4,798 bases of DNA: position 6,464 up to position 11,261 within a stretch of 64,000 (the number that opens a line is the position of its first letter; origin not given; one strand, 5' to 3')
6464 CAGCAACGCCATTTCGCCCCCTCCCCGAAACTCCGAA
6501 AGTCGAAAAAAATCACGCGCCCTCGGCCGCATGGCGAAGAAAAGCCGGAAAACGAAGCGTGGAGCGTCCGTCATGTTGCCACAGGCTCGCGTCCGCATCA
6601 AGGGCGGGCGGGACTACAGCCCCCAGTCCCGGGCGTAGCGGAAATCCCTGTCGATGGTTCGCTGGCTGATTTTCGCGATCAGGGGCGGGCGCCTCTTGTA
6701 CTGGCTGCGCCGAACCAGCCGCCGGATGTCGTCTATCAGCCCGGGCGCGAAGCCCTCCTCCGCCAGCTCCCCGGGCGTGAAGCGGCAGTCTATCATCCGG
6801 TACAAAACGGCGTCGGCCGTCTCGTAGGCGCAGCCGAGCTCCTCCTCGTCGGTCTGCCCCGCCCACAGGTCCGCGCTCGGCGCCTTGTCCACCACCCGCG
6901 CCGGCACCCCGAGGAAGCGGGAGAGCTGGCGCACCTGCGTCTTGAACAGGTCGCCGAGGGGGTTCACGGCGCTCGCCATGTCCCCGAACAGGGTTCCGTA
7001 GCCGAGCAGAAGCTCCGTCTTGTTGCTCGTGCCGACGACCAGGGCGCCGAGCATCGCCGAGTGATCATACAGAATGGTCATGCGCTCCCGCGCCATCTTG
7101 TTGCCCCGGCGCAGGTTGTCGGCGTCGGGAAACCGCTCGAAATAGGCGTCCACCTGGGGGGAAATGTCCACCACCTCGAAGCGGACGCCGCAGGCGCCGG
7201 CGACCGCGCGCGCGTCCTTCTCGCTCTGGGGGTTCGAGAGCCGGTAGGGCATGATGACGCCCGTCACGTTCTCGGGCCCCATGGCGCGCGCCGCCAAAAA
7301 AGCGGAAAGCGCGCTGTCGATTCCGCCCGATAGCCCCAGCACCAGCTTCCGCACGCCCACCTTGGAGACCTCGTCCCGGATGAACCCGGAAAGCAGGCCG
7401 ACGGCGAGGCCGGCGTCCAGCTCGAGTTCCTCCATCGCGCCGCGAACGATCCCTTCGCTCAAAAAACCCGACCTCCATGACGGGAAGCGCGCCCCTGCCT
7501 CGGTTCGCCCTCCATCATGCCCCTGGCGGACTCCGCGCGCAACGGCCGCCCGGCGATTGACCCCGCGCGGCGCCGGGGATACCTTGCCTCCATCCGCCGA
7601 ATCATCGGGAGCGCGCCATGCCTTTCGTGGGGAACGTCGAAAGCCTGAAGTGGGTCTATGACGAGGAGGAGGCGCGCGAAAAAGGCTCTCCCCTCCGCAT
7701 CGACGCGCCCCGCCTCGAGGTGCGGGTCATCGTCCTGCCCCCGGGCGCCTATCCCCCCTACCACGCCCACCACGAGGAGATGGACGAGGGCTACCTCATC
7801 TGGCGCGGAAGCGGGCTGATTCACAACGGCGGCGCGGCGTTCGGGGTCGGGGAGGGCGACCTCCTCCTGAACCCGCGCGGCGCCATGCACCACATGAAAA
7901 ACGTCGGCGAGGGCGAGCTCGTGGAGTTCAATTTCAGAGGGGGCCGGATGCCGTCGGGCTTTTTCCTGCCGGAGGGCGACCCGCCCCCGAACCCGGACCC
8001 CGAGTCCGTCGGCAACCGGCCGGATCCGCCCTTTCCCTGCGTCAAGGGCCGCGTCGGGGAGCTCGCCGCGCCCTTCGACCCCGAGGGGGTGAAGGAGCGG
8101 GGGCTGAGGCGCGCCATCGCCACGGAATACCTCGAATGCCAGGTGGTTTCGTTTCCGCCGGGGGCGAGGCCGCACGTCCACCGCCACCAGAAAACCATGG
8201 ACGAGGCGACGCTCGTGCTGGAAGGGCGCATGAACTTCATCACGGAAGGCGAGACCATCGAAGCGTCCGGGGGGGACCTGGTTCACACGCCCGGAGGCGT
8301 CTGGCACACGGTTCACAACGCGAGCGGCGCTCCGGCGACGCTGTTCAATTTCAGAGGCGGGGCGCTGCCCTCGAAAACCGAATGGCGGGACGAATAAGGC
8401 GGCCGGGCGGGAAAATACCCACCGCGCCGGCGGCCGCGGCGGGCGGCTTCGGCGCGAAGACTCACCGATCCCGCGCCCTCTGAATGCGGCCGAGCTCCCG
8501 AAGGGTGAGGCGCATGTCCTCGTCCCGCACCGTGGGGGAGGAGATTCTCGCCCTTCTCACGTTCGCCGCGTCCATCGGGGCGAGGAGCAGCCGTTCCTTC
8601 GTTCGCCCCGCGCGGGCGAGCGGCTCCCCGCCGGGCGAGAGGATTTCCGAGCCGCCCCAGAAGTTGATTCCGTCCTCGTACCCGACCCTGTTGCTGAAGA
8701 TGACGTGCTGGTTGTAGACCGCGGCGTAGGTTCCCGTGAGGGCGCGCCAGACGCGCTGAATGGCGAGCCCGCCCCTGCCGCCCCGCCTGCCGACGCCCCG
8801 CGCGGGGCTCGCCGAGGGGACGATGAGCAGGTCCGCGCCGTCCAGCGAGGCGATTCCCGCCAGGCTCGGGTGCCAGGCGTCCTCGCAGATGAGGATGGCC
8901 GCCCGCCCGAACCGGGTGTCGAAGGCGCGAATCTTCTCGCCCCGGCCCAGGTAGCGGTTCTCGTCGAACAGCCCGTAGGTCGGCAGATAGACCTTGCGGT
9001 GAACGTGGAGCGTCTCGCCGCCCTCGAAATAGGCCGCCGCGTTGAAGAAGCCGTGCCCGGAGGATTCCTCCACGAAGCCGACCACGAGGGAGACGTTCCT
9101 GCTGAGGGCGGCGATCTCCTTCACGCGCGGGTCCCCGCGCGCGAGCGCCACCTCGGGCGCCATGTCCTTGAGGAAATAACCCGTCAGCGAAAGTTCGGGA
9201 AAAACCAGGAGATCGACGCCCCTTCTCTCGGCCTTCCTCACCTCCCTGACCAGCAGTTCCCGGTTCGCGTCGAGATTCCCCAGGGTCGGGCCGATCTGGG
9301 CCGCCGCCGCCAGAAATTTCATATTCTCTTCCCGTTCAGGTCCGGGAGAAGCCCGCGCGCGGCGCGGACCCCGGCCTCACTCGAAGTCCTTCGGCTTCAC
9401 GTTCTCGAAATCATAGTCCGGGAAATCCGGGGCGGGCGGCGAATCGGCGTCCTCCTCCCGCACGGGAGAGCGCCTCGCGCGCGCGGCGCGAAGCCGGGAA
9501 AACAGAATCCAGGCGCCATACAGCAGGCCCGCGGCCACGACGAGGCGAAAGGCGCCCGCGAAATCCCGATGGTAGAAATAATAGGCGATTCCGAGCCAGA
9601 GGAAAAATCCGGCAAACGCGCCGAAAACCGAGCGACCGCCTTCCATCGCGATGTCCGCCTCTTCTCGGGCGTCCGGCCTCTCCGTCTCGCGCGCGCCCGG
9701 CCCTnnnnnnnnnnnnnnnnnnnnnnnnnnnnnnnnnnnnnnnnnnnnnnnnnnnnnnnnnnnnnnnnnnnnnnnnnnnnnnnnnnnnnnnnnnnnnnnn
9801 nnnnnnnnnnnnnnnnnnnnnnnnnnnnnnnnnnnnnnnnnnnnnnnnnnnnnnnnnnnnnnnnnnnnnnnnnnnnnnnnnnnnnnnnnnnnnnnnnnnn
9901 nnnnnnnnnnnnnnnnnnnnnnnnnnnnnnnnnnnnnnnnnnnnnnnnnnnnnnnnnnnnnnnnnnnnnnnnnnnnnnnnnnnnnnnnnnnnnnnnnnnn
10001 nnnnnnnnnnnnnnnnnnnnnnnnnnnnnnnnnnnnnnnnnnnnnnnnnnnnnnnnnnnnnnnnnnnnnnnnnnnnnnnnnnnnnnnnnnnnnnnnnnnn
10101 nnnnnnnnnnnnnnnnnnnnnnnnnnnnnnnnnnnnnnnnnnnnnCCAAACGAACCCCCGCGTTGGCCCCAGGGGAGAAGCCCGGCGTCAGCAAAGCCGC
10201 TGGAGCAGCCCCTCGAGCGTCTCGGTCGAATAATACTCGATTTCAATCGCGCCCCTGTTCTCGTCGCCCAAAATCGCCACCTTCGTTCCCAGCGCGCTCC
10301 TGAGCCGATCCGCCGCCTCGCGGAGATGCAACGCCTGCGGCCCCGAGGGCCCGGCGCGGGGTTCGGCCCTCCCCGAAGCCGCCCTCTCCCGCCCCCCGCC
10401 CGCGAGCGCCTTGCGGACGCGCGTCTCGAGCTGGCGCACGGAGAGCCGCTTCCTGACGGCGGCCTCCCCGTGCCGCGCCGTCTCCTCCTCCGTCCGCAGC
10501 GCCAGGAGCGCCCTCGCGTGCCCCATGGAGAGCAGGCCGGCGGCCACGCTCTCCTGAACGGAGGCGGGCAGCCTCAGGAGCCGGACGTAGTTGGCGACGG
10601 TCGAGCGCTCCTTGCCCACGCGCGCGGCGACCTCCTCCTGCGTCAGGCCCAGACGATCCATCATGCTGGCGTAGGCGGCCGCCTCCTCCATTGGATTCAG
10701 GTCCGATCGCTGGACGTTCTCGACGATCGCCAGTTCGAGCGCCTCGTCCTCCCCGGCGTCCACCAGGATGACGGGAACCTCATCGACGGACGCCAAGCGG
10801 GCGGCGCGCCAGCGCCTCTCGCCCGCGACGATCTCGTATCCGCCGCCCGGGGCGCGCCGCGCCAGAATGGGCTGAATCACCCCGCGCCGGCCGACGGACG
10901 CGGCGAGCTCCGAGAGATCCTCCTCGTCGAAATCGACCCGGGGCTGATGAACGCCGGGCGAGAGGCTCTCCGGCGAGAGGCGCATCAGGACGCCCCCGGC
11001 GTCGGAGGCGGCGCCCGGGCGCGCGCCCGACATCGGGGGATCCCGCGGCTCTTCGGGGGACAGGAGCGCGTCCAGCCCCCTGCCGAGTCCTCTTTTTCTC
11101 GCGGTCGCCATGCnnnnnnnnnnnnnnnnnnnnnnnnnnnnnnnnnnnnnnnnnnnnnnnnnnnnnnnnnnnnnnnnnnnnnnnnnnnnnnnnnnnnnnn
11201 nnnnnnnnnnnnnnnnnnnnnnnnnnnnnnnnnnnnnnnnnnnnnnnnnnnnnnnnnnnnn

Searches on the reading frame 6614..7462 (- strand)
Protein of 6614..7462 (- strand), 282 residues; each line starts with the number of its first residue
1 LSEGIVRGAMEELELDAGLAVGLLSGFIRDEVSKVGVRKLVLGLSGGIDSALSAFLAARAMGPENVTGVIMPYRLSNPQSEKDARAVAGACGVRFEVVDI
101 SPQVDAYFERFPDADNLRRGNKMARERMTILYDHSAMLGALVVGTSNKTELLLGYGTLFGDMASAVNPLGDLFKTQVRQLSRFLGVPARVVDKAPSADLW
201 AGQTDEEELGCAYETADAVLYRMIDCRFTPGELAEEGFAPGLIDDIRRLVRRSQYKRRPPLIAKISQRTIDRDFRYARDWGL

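Call 80: search_protein_families(library=pfam, proteins=[window:6614-7462:-], max_evalue=0.00001)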
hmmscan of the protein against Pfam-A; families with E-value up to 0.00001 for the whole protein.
window:6614-7462:- (282 aa): 2 families
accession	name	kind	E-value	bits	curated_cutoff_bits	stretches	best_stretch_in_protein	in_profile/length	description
PF02540.23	NAD_synthase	-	1.4e-76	257.3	21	1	25-260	6-242/242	NAD synthase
PF03054.22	tRNA_Me_trans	-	9.8e-06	25.8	20.6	0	39-100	2-72/202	tRNA methyl transferase HUP domain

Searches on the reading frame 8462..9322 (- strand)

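Call 80: search_protein_families(library=pfam, proteins=[window:8462-9322:-], max_evalue=0.00001)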
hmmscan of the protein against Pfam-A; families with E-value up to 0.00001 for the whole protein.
window:8462-9322:- (286 aa): 1 family
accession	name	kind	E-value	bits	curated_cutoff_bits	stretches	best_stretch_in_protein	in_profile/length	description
PF00795.27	CN_hydrolase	-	9.9e-36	123.8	23.2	1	4-259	1-255/256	Carbon-nitrogen hydrolase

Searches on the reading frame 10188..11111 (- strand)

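Call 80: search_protein_families(library=pfam, proteins=[window:10188-11111:-], max_evalue=0.00001)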
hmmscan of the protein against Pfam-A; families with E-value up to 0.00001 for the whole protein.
window:10188-11111:- (307 aa): 3 families
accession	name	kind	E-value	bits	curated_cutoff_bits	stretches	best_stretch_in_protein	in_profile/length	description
PF17762.8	HTH_ParB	-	2.7e-35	121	22.6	1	137-235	2-100/102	ParB HTH domain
PF02195.25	ParB_N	-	1.2e-28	99.4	26.3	1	44-134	5-95/95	ParB N-terminal domain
PF23552.2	ParB_C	-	2e-06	27.6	23.8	1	267-306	9-49/50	ParB dimerisation domain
